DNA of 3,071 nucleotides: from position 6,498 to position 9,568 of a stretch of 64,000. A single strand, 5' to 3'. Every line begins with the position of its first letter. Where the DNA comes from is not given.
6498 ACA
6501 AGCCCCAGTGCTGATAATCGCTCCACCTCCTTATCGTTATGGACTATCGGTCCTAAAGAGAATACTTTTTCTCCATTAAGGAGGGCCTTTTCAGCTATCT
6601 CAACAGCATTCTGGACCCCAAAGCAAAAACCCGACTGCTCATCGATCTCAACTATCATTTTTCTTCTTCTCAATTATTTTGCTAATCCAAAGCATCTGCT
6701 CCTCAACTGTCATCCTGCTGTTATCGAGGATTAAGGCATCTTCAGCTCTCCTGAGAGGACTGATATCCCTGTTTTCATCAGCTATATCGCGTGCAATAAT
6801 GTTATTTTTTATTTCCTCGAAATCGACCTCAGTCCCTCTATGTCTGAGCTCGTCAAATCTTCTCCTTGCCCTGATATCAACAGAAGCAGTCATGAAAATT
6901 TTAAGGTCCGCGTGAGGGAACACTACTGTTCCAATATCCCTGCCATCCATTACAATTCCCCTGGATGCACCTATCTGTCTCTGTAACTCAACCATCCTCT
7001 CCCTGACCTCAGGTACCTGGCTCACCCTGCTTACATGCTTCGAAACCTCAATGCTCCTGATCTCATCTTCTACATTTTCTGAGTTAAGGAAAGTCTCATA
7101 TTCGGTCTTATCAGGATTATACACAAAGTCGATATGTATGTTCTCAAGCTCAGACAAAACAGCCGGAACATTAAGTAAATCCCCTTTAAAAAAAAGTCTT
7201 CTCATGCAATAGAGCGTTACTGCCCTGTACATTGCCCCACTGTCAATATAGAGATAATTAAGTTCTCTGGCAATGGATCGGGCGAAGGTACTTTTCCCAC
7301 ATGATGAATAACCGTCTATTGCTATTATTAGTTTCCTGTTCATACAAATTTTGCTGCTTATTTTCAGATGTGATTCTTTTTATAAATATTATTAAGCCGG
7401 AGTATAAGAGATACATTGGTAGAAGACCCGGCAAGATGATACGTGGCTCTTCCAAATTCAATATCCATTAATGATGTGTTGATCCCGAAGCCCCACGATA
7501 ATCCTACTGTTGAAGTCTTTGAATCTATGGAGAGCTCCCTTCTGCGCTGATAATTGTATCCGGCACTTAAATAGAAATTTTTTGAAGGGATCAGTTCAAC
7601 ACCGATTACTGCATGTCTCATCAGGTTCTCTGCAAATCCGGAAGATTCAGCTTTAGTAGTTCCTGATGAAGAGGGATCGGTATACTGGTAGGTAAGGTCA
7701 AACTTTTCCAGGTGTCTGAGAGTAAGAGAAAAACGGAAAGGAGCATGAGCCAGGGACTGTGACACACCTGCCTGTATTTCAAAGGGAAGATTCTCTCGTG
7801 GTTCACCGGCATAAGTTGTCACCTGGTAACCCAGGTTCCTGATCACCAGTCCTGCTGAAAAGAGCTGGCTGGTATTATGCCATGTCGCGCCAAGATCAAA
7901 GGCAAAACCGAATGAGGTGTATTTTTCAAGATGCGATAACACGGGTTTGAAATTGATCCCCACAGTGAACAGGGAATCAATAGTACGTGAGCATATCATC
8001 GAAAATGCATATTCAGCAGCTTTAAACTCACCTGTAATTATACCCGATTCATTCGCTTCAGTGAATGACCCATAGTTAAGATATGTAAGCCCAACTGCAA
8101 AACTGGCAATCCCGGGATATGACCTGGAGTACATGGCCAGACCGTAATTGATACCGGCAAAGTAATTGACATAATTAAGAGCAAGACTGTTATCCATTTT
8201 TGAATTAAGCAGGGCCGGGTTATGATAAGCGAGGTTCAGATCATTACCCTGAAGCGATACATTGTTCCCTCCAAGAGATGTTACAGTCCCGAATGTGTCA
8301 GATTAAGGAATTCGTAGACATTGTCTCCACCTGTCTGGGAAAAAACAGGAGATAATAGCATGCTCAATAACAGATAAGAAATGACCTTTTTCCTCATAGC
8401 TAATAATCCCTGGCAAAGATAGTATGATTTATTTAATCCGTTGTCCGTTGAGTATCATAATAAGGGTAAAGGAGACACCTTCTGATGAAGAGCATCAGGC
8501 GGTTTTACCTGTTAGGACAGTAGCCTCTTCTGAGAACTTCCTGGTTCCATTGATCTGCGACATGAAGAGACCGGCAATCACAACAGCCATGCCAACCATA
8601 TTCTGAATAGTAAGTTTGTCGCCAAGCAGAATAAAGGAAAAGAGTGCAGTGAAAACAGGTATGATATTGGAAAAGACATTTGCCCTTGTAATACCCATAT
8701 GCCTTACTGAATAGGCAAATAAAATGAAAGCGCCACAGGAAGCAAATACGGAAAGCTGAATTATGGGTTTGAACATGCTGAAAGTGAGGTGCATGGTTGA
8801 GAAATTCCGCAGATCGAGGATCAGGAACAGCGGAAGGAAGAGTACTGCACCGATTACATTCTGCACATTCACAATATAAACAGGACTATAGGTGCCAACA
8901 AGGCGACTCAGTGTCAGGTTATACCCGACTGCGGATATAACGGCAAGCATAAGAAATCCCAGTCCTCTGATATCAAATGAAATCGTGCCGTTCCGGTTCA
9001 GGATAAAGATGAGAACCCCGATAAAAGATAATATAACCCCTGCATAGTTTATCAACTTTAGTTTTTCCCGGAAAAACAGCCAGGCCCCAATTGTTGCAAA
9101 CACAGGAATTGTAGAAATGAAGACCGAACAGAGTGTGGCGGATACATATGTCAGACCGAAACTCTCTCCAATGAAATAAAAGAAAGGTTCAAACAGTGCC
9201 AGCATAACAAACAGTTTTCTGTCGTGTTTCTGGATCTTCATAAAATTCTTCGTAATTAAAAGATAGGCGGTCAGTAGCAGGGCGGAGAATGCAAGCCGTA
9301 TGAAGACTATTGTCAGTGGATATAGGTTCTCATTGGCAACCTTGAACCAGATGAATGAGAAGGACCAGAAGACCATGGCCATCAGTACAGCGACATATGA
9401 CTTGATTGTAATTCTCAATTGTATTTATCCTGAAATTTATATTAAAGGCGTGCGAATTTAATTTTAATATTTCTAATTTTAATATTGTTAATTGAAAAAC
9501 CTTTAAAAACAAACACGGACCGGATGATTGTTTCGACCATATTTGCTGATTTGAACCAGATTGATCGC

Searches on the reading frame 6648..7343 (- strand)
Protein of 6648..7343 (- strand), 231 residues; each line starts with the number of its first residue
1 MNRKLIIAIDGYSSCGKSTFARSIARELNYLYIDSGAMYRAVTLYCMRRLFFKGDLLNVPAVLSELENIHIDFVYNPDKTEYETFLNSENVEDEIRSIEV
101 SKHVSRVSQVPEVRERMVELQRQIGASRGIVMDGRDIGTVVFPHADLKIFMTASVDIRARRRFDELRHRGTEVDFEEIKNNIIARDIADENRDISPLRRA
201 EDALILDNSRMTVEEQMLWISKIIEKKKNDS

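Call 7: search_protein_families(library=pfam, proteins=[window:6648-7343:-], max_evalue=0.001)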
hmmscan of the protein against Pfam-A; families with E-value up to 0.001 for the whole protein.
window:6648-7343:- (231 aa): 4 families
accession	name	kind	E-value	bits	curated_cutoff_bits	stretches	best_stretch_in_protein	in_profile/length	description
PF02224.24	Cytidylate_kin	-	4.8e-68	229.5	26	1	7-217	1-202/211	Cytidylate kinase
PF13189.12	Cytidylate_kin2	-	1e-05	26.3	28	1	6-165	1-130/176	Cytidylate kinase-like family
PF13238.12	AAA_18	-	9.7e-05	23.3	29.4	0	7-36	1-25/128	AAA domain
PF00485.24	PRK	-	0.00012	22.4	22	0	6-33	1-28/196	Phosphoribulokinase / Uridine kinase family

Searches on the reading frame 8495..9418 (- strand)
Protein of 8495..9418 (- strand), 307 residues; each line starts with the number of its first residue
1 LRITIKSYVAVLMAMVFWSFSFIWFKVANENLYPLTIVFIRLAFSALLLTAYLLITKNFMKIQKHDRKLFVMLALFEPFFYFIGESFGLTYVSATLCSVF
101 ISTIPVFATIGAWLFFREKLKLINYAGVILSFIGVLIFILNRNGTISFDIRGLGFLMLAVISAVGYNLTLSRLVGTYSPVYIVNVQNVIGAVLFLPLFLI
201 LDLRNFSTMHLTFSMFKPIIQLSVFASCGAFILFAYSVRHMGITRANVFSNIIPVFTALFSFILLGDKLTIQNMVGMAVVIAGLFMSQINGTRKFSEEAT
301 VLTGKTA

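Call 7: search_protein_families(library=pfam, proteins=[window:8495-9418:-], max_evalue=0.001)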
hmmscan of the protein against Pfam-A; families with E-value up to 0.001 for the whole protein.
window:8495-9418:- (307 aa): 2 families
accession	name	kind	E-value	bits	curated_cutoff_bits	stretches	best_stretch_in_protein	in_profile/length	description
PF00892.27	EamA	-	1.1e-40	139.4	28.2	2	7-139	3-134/135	EamA-like transporter family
PF03151.22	TPT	-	1.5e-09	38.1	30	1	178-289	30-137/291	Triose-phosphate Transporter family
